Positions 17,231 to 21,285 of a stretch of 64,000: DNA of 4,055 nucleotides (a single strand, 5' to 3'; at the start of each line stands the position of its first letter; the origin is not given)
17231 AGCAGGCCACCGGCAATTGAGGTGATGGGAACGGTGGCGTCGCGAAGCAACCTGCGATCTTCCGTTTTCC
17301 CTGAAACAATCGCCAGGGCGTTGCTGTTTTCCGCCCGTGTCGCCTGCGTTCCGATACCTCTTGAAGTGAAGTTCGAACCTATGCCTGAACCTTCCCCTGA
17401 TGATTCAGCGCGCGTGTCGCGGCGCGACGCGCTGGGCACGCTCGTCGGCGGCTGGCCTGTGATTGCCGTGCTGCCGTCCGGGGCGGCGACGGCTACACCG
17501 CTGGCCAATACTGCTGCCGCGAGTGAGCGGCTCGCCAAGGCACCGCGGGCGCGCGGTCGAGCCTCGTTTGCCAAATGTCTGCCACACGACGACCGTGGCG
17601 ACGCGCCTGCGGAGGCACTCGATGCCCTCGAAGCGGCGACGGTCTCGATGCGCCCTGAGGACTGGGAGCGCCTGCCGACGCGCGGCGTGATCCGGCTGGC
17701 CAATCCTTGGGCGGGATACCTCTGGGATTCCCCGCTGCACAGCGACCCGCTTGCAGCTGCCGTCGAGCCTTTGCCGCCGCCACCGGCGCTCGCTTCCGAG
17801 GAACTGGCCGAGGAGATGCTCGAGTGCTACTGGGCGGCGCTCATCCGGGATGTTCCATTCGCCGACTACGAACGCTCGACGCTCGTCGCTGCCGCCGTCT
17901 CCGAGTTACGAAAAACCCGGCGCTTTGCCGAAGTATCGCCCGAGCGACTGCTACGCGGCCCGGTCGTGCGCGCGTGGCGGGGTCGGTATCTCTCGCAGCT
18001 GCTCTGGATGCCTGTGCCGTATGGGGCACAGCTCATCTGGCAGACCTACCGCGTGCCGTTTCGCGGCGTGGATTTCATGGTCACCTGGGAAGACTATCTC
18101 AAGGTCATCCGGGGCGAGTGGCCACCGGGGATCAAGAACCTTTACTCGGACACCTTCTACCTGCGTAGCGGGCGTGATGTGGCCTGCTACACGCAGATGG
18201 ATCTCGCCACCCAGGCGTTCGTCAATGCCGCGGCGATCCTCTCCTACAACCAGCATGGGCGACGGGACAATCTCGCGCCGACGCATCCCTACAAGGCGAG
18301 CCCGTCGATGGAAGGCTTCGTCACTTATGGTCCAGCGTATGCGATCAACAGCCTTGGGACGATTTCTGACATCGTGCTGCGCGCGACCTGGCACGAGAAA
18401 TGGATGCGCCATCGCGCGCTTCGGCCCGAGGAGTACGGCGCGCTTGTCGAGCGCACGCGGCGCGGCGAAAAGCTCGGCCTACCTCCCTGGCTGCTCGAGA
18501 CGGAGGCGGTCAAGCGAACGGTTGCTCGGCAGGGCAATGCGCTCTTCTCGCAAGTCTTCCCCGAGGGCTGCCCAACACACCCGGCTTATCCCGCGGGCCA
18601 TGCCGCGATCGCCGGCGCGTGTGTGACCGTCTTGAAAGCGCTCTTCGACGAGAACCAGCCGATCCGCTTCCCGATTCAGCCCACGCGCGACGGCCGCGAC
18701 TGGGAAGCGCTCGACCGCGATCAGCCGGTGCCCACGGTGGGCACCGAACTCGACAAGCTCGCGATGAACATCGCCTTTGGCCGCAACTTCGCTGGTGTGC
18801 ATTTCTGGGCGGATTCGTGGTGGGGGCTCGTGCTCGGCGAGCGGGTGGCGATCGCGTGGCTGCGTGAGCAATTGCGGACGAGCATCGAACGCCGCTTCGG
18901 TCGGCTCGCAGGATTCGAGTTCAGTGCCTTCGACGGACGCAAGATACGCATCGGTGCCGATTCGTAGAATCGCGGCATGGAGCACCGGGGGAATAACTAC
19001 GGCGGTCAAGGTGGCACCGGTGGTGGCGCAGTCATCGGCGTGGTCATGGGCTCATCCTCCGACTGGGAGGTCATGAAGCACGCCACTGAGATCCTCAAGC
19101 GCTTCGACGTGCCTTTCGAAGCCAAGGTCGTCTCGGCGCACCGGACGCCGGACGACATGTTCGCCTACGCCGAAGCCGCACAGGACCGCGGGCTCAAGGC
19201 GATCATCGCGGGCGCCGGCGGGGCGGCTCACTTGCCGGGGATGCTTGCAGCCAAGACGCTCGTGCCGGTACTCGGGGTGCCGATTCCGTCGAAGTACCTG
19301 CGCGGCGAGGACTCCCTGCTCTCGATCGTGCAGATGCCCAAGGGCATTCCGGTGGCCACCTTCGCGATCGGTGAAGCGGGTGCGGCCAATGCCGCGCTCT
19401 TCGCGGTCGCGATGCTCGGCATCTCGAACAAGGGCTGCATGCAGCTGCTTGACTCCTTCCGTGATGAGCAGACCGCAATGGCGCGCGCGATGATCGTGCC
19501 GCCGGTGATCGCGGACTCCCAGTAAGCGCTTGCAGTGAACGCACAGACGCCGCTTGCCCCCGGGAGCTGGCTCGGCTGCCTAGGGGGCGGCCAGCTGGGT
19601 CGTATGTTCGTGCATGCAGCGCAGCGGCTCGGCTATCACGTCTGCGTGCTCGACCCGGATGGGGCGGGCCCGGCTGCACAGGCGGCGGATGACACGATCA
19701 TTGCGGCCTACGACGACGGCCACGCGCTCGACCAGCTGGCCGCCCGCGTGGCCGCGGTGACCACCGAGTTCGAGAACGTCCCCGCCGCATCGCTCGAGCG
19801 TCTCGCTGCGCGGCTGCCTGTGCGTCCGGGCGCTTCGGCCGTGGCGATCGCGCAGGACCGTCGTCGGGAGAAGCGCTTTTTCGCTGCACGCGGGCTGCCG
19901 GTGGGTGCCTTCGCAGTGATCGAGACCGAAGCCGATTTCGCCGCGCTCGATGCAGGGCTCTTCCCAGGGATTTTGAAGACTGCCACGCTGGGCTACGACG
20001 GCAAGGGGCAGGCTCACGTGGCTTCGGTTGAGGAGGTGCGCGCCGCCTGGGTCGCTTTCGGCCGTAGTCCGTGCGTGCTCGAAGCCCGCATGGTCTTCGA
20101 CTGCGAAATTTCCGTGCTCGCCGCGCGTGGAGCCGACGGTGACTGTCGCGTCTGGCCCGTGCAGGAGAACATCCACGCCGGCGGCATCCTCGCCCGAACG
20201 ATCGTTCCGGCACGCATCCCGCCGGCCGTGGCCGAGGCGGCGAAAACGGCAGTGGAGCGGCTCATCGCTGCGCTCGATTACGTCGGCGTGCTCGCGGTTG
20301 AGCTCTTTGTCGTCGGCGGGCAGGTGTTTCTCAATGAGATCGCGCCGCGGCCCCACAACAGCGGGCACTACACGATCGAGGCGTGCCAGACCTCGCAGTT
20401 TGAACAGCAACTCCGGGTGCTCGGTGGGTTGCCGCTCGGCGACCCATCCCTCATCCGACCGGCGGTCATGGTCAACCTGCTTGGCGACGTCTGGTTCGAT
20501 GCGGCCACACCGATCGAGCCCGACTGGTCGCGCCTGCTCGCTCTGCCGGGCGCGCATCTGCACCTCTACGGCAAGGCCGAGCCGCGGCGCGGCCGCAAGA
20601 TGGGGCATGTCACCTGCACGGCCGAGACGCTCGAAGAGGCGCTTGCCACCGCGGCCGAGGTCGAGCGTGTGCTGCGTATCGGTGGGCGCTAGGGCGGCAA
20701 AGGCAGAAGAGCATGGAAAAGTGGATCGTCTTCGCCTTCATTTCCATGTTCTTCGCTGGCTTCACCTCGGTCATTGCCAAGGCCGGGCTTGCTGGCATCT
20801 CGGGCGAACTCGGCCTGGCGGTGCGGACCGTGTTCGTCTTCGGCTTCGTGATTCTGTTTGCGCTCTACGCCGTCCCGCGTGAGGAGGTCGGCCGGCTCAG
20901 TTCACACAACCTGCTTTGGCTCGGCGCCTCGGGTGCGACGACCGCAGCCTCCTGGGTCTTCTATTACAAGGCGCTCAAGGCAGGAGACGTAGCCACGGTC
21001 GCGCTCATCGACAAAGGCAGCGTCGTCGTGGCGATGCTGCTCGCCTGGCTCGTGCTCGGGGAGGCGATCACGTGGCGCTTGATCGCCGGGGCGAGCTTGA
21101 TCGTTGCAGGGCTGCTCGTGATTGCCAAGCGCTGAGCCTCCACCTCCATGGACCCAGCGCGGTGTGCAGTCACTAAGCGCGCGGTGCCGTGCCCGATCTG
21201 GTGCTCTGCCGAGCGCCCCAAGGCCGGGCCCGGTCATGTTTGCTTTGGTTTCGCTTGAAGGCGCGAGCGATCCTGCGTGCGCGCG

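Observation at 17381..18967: Tat-exported vanadium haloperoxidase-like enzyme inserted between accA and purE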

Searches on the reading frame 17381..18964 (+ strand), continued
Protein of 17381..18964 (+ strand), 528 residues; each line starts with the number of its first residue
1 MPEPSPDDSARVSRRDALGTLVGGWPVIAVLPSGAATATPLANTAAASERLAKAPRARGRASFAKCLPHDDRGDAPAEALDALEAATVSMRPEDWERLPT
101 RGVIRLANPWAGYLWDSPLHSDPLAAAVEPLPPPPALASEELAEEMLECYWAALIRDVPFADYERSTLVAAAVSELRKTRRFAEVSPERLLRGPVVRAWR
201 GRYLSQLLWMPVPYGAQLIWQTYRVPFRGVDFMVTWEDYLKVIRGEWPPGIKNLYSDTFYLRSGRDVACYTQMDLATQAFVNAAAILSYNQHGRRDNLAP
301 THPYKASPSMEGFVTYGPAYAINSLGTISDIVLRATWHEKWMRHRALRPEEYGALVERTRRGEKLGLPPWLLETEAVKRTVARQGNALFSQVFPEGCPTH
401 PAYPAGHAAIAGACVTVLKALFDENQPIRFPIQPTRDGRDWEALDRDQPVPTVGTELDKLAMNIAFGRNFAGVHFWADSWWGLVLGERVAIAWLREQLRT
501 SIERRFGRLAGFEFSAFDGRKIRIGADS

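Call 13: search_solved_structures(query=A1, max_evalue=10, show_alignments=0)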
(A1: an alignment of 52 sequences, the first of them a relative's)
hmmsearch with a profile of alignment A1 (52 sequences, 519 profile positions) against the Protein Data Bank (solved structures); distinct sequences matched with E-value up to 10: 19.
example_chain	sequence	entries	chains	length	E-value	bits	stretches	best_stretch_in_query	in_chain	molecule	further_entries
1qi9_A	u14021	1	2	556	5.7e-115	387.9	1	33-518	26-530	Vanadium-dependent bromoperoxidase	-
7qvw_AAA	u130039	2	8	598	8.3e-107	360.9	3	206-519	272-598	Vanadium-dependent bromoperoxidase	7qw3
1qhb_A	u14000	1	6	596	1.1e-106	360.5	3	206-519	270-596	HALOPEROXIDASE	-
7qwi_AAA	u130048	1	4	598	2e-104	353.1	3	206-519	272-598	Vanadium-dependent bromoperoxidase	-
1up8_A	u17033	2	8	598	2.2e-104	352.9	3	206-519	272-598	VANADIUM-DEPENDENT BROMOPEROXIDASE 1 | Vanadium-dependent bromoperoxidase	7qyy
8vgx_A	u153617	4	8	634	4.7e-104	351.9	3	206-519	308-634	Vanadium-dependent bromoperoxidase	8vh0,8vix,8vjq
5lpc_A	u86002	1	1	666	2.7e-100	339.4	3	173-499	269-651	Vanadium-dependent bromoperoxidase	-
8q21_A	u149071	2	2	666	3.2e-100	339.2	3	173-499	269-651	Vanadium-dependent bromoperoxidase, putative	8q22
8q20_A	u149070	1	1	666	4.1e-100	338.9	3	173-499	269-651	Vanadium-dependent bromoperoxidase, putative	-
5aa6_A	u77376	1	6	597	1.5e-97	330.4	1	45-501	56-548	VANADIUM-DEPENDENT BROMOPEROXIDASE 2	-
4cit_A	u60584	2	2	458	9.5e-05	24.2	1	393-493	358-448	VANADIUM-DEPENDENT HALOPEROXIDASE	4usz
1idu_A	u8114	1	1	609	0.079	14.6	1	394-415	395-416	VANADIUM CHLOROPEROXIDASE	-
1vne_A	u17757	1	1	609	0.079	14.6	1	394-415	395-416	VANADIUM CHLOROPEROXIDASE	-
1idq_A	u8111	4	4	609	0.079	14.6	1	394-415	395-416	VANADIUM CHLOROPEROXIDASE | VANADIUM-CONTAINING CHLOROPEROXIDASE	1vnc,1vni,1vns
3bb0_A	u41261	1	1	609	0.079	14.6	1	394-415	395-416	Vanadium chloroperoxidase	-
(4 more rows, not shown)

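Call 18: find_related_loci(query=A1, collection=genome_contigs, flank=6000)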
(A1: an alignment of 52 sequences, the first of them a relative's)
Query A1 (528 aa) in genome_contigs; peptide patterns used: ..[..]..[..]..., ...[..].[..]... (x = any residue, [..] = any of these).
600 stretches matched a pattern (row limit reached: there are more); 498 encode a relative of the query (tblastn E <= 1e-3); the best 80 are kept; 80 distinct loci.
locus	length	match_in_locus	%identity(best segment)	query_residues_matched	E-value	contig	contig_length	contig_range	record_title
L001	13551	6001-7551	84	12-528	0e+0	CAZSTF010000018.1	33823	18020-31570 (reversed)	MAG TPA_asm: uncultured Alcaligenaceae bacterium isolate SRP290908_co2_19 genome assembly, contig: NODE_1544_length_3382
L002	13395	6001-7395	56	56-524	3e-175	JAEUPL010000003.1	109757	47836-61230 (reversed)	MAG: Burkholderiales bacterium isolate new MAG-224 k141_3821002, whole genome shotgun sequence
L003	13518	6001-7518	53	4-524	2e-172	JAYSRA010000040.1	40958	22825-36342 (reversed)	MAG: Burkholderiales bacterium isolate GFS_11881 GFS_11881_39, whole genome shotgun sequence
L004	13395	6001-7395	57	56-524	1e-171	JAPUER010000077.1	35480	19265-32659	MAG: Betaproteobacteria bacterium isolate labscale reactor_MAG30 NODE_882_length_35480_cov_12.146083, whole genome shotg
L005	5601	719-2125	55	52-524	8e-174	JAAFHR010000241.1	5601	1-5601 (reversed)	MAG: Betaproteobacteria bacterium isolate bin71.metabat.ball.164 WN_Betaproteobacteria_5_scaffold_237, whole genome shot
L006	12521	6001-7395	55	56-524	9e-170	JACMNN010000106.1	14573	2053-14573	MAG: Burkholderiales bacterium isolate LF-bin-172 FL-bin-172-contig-k141_794212, whole genome shotgun sequence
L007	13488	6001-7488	54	13-522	7e-169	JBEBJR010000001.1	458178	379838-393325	MAG: Casimicrobium sp. isolate TF_2 NODE_1_length_458178_cov_11.958143, whole genome shotgun sequence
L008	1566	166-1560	57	54-522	0e+0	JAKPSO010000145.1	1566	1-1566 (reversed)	MAG: Pseudomonadota bacterium isolate JPNA_metabat.25 k141_336635, whole genome shotgun sequence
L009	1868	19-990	56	201-524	5e-136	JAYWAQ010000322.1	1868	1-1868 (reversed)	MAG: Burkholderiales bacterium isolate GL93_DN_concoct_150 GL93_DN_concoct_150_321, whole genome shotgun sequence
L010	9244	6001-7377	42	60-524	2e-107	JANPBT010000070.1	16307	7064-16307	MAG: Betaproteobacteria bacterium isolate VAR_78_metabat_627 VAR_78_k141_2956714, whole genome shotgun sequence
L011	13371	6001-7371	41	61-525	3e-99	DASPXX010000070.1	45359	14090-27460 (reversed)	MAG TPA_asm: Thermoanaerobaculia bacterium isolate SMAG_U11578 k141_1035997, whole genome shotgun sequence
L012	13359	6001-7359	40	61-525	7e-99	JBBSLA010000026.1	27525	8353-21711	MAG: Lysobacterales bacterium isolate metawrap_LS4_38 metawrap_LS4_38_K_1675871_L_27525_cov_18.1175, whole genome shotgu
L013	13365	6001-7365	41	60-524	3e-97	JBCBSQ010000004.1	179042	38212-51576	MAG: Pseudomonadota bacterium isolate J06638_27 NODE_4_length_179042_cov_10.580728, whole genome shotgun sequence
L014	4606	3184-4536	40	61-524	2e-97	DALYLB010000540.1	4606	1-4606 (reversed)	MAG TPA_asm: Blastocatellia bacterium isolate CTOTU46662 NODE_3893_length_4606_cov_4.415513, whole genome shotgun sequen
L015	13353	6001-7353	40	61-524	7e-97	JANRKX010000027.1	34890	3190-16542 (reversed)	MAG: Acidobacteriota bacterium isolate bins.235 k141_2843234, whole genome shotgun sequence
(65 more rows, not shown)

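Call 22: predict_structure(alignment_id=A1)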
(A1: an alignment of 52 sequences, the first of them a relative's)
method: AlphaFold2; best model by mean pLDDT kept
length: 528 residues; sequences in the alignment: 52
mean_pLDDT: 90.8   pTM: 0.89
mean pLDDT of the five models: 90.8, 89.1, 88.3, 87.8, 87.6
residues with pLDDT >= 90: 431; 70-90: 53; 50-70: 21; < 50: 23
segments of 3 or more residues with pLDDT < 50: 1-4, 8-12, 23-35
pLDDT, mean of each block of 10 residues (from residue 1): 46 57 42 46 75 88 96 96 94 94 90 90 94 96 98 98 97 98 96 94 96 93 95 96 91 94 96 86 95 88 90 86 96 97 96 98 97 98 97 94 97 98 96 95 95 98 96 97 98 97 94 97 90
secondary structure, 60 per line:
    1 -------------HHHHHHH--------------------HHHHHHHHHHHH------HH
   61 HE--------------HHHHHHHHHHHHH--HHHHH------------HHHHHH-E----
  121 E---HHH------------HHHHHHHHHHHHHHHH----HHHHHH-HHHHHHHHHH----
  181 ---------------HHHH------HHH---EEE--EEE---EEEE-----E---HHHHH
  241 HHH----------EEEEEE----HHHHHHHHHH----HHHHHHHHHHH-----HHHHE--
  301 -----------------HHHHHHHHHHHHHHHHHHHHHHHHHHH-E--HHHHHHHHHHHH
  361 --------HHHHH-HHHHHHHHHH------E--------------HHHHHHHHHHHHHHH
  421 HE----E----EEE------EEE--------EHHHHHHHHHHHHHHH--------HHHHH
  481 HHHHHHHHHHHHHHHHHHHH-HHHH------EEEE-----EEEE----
elements in order: H14-20 H41-52 H77-89 H92-96 H109-114 H140-155 H160-165 H167-176 H196-199 E212-214 E217-219 E223-226 H236-243 E254-259 H264-273 H278-288 H294-297 H318-344 H349-360 H369-373 H375-384 H406-421 E432-434 E441-443 H453-467 H476-500 H502-505 E512-515 E521-524

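Call 25: fold_search(model_id=the predicted structure, library=pdb)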
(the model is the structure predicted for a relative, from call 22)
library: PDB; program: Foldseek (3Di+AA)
matches with E <= 10: 79; with E <= 0.001: 16
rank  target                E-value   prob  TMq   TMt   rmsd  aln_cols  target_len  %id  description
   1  1qi9_B                1.1e-29  1.00  0.81  0.77   4.7       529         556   29  X-RAY SIRAS STRUCTURE DETERMINATION OF A VANADIUM-DEPENDENT HALOPEROXIDASE FROM ASCOPHYLLUM NODOSUM AT 2.0 A RESOLUTIO (released 2000-06-10)
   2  1qi9_A                1.2e-29  1.00  0.81  0.77   4.7       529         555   30  X-RAY SIRAS STRUCTURE DETERMINATION OF A VANADIUM-DEPENDENT HALOPEROXIDASE FROM ASCOPHYLLUM NODOSUM AT 2.0 A RESOLUTIO (released 2000-06-10)
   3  7qwi_AAA              2.5e-28  1.00  0.79  0.70   6.2       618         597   25  Vanadate complex of the vanadium-dependent bromoperoxidase from Corallina pilulifera (released 2023-02-01)
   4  5aa6_B                5.5e-28  1.00  0.81  0.72   7.5       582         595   24  Homohexameric Structure of the second Vanadate-Dependent Bromoperoxidase (AnII) from Ascophyllum nodosum (released 2016-08-03)
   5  1up8_A                5.5e-28  1.00  0.79  0.71   6.2       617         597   25  Recombinant vanadium-dependent bromoperoxidase from red algae Corallina pilulifera (released 2003-09-30)
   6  5aa6_A                7.7e-28  1.00  0.81  0.72   7.6       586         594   23  Homohexameric Structure of the second Vanadate-Dependent Bromoperoxidase (AnII) from Ascophyllum nodosum (released 2016-08-03)
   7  7qvw_AAA              1.0e-27  1.00  0.79  0.70   6.2       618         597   25  R396W mutant of the vanadium-dependent bromoperoxidase from Corallina pilulifera (released 2023-02-01)
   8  1qhb_A                1.4e-27  1.00  0.79  0.70   6.3       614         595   26  VANADIUM BROMOPEROXIDASE FROM RED ALGA CORALLINA OFFICINALIS (released 2000-07-05)
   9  8vh0_A                5.7e-27  1.00  0.79  0.71   5.1       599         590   26  Vanadate-bound Vanadium-dependent Bromoperoxidase from Corallina pilulifera (released 2025-01-15)
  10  8q21                  5.2e-25  1.00  0.74  0.62   6.0       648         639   24  Crystal structure of Vanadium-dependent haloperoxidase R425S mutant (A. marina) (released 2024-08-14)
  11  5lpc                  1.1e-24  1.00  0.73  0.62   6.0       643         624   23  Crystal structure of Vanadium-dependent Haloperoxidase from A. marina (released 2016-08-24)
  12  8q20                  2.4e-23  1.00  0.74  0.62   6.1       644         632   24  Crystal structure of Vanadium-dependent haloperoxidase R425D mutant (A. marina) (released 2024-08-14)
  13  9l8x_A                3.4e-04  0.98  0.21  0.24  23.8       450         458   14  The crystal structure of Halogenases XhnO11 complex with vanadate (released 2025-12-31)
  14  8cxl_A                4.0e-04  0.97  0.22  0.24  23.1       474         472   15  Structure of NapH3, a vanadium-dependent haloperoxidase homolog catalyzing the stereospecific alpha-hydroxyketone rear (released 2022-08-31)
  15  4usz                  5.0e-04  1.00  0.19  0.24  11.5       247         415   14  Crystal structure of the first bacterial vanadium dependant iodoperoxidase (released 2014-10-08)
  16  8cxl_B                7.7e-04  0.93  0.21  0.24  23.9       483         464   15  Structure of NapH3, a vanadium-dependent haloperoxidase homolog catalyzing the stereospecific alpha-hydroxyketone rear (released 2022-08-31)
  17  3w36_B                1.2e-03  0.94  0.23  0.25  26.1       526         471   13  Crystal structure of holo-type bacterial Vanadium-dependent chloroperoxidase (released 2013-12-11)
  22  3w36_A                4.7e-03  0.85  0.22  0.25  25.3       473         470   14  Crystal structure of holo-type bacterial Vanadium-dependent chloroperoxidase (released 2013-12-11)
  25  3bb0                  5.8e-02  0.23  0.17  0.16  22.6       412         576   15  Crystal Structure of a Trapped Phosphate-Intermediate in Vanadium Apochloroperoxidase Catalyzing a Dephosphorylation Rea (released 2008-02-12)
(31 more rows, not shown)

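Call 45: find_encoding_contigs(protein=P0005, flank=6000, max_places=3)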
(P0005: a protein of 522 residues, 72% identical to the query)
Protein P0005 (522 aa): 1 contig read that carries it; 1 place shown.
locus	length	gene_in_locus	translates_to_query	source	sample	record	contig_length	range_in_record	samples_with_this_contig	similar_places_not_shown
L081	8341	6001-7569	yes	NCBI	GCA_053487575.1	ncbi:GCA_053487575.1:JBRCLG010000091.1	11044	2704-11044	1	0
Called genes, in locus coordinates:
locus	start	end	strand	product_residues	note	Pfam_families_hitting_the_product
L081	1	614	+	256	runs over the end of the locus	PF02348:CTP_transf_3, PF12804:NTP_transf_3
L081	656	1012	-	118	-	PF08837:DUF1810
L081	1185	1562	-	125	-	-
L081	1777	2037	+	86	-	-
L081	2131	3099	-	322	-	PF03401:TctC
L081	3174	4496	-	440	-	PF01171:ATP_bind_3, PF09179:TilS, PF11734:TilS_C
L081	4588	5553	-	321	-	PF03255:ACCA, PF01039:Carboxyl_trans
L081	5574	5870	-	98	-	-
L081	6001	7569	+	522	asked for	PF22778:VCPO_2nd, PF01569:PAP2 (weak)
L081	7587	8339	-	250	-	?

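Call 46: find_encoding_contigs(protein=P0004, flank=6000, max_places=3)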
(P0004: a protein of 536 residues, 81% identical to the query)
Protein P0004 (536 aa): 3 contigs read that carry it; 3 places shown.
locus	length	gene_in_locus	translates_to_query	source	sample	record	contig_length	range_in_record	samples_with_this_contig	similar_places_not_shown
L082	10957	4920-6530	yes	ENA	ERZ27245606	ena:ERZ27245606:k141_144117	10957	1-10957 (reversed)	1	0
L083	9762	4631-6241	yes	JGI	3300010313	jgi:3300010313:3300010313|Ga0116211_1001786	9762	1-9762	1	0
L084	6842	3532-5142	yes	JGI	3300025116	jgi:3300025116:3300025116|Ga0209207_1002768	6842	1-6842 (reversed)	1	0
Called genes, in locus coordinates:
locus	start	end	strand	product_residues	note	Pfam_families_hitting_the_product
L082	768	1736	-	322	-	PF03401:TctC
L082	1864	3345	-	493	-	PF01171:ATP_bind_3, PF09179:TilS (weak), PF11734:TilS_C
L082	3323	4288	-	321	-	PF03255:ACCA, PF01039:Carboxyl_trans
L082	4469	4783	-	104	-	-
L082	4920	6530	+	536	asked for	PF22778:VCPO_2nd, PF01569:PAP2 (weak)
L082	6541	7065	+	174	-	PF00731:AIRC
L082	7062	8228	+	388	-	PF22660:RS_preATP-grasp-like, PF02222:ATP-grasp, PF17769:PurK_C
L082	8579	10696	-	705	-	PF00989:PAS (weak), PF08447:PAS_3, PF00990:GGDEF, PF00563:EAL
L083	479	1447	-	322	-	PF03401:TctC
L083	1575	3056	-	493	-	PF01171:ATP_bind_3, PF09179:TilS (weak), PF11734:TilS_C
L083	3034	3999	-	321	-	PF03255:ACCA, PF01039:Carboxyl_trans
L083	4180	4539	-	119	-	-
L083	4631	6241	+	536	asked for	PF22778:VCPO_2nd, PF01569:PAP2 (weak)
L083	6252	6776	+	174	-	PF00731:AIRC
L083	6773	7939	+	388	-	PF22660:RS_preATP-grasp-like, PF02222:ATP-grasp, PF17769:PurK_C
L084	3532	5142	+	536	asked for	PF22778:VCPO_2nd, PF01569:PAP2 (weak)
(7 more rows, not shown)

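Call 49: search_protein_representatives(protein=window:17381-18964:+)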
Query: 528 residues. Proteins with E-value up to 0.001 (for the whole library): 2533; up to 1e-10: 1572; up to 1e-30: 730. The best 150 are listed.
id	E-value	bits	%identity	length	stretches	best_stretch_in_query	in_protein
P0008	6.1e-176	602.7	56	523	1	13-522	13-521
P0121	4.0e-106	372.3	43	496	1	59-524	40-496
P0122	8.8e-92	325.0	42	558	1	62-523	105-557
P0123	6.3e-91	322.1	39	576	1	38-523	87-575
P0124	1.2e-89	317.8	43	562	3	180-524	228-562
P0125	8.4e-89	315.1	40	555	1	58-523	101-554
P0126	2.0e-88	313.9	39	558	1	58-524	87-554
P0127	1.6e-86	307.6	41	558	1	57-524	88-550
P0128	4.8e-86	306.0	40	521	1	61-523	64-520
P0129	1.4e-85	304.5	42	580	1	61-523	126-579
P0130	1.8e-85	304.2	43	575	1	56-524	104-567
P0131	1.1e-82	294.9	41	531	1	57-526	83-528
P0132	1.8e-82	294.2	40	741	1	61-524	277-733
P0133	2.0e-82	294.1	40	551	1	61-525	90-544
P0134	3.1e-81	290.1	41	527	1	60-524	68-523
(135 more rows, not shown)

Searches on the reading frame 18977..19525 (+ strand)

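Call 31: search_protein_families(library=pfam, proteins=[window:18977-19525:+], max_evalue=0.01)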
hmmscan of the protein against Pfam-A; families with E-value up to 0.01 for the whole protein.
window:18977-19525:+ (182 aa): 1 family
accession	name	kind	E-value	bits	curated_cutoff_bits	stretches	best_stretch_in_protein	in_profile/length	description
PF00731.26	AIRC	-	5.2e-61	205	30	1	20-166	2-146/148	AIR carboxylase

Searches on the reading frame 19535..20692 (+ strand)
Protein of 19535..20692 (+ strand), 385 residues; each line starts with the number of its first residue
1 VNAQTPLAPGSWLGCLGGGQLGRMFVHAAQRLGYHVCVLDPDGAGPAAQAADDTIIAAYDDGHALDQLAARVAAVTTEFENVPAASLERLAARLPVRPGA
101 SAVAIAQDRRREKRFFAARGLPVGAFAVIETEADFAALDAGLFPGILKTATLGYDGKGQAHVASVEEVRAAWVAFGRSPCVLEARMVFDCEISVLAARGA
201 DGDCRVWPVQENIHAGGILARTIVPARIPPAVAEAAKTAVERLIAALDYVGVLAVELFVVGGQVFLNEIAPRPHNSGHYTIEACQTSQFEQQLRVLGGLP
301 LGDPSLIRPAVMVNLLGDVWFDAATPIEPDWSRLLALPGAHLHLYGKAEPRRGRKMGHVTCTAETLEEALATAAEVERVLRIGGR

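Call 31: search_protein_families(library=pfam, proteins=[window:19535-20692:+], max_evalue=0.01)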
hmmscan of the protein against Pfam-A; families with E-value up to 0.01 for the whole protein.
window:19535-20692:+ (385 aa): 6 families
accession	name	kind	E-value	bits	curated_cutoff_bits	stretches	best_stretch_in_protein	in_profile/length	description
PF02222.28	ATP-grasp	-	8.1e-53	179.2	27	1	115-289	2-179/179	ATP-grasp domain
PF22660.2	RS_preATP-grasp-like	-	2.2e-31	108.6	27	1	13-107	4-98/98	Ribonucleotide synthetase preATP-grasp domain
PF17769.7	PurK_C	-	2.3e-21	75.7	22.6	1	310-371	1-55/56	Phosphoribosylaminoimidazole carboxylase C-terminal domain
PF21244.3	PurT_C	-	8.8e-05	22.4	26.7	1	335-376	24-64/68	PurT, C-terminal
PF13478.12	XdhC_C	-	0.00079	20.4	29.7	1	16-74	4-65/125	XdhC Rossmann domain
PF07478.18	Dala_Dala_lig_C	-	0.0018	18.3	24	1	118-273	4-176/204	D-ala D-ala ligase C-terminus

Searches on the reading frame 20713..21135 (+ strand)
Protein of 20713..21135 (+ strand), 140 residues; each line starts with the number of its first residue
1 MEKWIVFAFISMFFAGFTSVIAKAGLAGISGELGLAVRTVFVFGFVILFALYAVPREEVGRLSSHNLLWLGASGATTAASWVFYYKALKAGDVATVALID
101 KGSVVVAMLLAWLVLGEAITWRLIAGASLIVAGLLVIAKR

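Call 31: search_protein_families(library=pfam, proteins=[window:20713-21135:+], max_evalue=0.01)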
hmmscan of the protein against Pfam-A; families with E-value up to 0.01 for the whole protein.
window:20713-21135:+ (140 aa): 1 family
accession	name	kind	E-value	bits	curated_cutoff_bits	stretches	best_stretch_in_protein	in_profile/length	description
PF00892.27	EamA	-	4.9e-18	66.1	28.2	1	3-137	2-133/135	EamA-like transporter family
